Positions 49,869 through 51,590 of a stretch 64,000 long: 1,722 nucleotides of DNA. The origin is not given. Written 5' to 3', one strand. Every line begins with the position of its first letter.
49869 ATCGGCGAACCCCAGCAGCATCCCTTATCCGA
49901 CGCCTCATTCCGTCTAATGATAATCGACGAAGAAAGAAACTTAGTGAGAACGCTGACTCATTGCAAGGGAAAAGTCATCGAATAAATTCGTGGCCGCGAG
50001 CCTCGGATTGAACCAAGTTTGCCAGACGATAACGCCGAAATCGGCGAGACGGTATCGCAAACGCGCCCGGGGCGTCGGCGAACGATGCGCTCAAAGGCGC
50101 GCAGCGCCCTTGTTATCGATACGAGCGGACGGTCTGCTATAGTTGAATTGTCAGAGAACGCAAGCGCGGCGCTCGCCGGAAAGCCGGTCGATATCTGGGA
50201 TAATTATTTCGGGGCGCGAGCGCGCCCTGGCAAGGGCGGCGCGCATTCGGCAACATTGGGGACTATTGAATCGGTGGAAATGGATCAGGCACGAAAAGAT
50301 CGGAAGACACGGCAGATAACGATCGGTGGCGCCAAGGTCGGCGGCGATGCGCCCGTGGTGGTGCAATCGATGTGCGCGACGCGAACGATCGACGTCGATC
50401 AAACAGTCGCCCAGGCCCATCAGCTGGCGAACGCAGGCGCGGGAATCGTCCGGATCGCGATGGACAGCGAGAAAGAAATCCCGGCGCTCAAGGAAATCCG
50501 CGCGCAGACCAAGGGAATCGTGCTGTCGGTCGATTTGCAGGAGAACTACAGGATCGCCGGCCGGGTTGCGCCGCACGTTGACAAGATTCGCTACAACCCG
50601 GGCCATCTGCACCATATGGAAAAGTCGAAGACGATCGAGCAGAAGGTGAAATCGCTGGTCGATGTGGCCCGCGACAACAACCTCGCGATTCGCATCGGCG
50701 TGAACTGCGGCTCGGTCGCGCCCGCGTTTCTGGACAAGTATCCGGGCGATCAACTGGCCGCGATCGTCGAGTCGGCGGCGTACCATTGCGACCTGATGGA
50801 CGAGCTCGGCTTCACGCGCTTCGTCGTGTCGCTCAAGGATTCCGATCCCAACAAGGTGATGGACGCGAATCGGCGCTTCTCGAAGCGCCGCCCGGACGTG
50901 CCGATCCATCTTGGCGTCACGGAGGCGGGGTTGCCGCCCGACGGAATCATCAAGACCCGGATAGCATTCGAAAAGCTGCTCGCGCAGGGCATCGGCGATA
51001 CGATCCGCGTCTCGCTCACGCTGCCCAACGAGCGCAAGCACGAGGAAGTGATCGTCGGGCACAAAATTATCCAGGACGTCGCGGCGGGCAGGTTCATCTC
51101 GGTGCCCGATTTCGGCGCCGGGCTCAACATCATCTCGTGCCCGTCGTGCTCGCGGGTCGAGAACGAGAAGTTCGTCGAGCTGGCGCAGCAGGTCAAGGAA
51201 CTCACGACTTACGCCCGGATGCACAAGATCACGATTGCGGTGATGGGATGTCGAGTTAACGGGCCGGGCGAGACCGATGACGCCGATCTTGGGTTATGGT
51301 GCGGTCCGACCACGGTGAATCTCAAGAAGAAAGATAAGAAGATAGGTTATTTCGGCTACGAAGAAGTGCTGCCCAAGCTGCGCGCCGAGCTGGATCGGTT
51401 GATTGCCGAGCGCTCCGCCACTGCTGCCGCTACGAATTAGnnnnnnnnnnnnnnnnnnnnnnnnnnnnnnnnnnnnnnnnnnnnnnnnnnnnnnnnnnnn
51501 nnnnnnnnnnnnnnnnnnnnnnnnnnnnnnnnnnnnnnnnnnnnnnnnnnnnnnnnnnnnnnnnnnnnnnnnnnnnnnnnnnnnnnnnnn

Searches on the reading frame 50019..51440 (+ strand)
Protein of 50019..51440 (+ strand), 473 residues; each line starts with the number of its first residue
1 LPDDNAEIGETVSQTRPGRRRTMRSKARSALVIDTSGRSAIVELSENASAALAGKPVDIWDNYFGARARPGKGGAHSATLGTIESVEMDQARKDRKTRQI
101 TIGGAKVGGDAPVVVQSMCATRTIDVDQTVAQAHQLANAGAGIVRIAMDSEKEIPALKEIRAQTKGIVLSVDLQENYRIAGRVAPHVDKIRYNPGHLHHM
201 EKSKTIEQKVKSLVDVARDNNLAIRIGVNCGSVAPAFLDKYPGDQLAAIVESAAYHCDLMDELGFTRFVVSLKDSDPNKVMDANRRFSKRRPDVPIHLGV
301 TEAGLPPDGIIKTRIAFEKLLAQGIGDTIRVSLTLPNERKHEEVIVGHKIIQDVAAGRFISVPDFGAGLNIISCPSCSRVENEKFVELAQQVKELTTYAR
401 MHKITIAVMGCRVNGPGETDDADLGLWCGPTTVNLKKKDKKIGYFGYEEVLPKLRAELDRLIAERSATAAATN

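Call 8: search_protein_families(library=pfam, proteins=[window:50019-51440:+])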
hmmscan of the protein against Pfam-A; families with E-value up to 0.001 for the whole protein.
window:50019-51440:+ (473 aa): 1 family
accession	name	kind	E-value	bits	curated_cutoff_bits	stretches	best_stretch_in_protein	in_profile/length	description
PF04551.19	GcpE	-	1e-100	337.6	32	1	97-458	1-341/343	GcpE protein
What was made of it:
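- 50019..51440 (+): ispG, the convergent core gene that forms the far border of the variable region. Pfam GcpE E=1e-100 (call 8).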
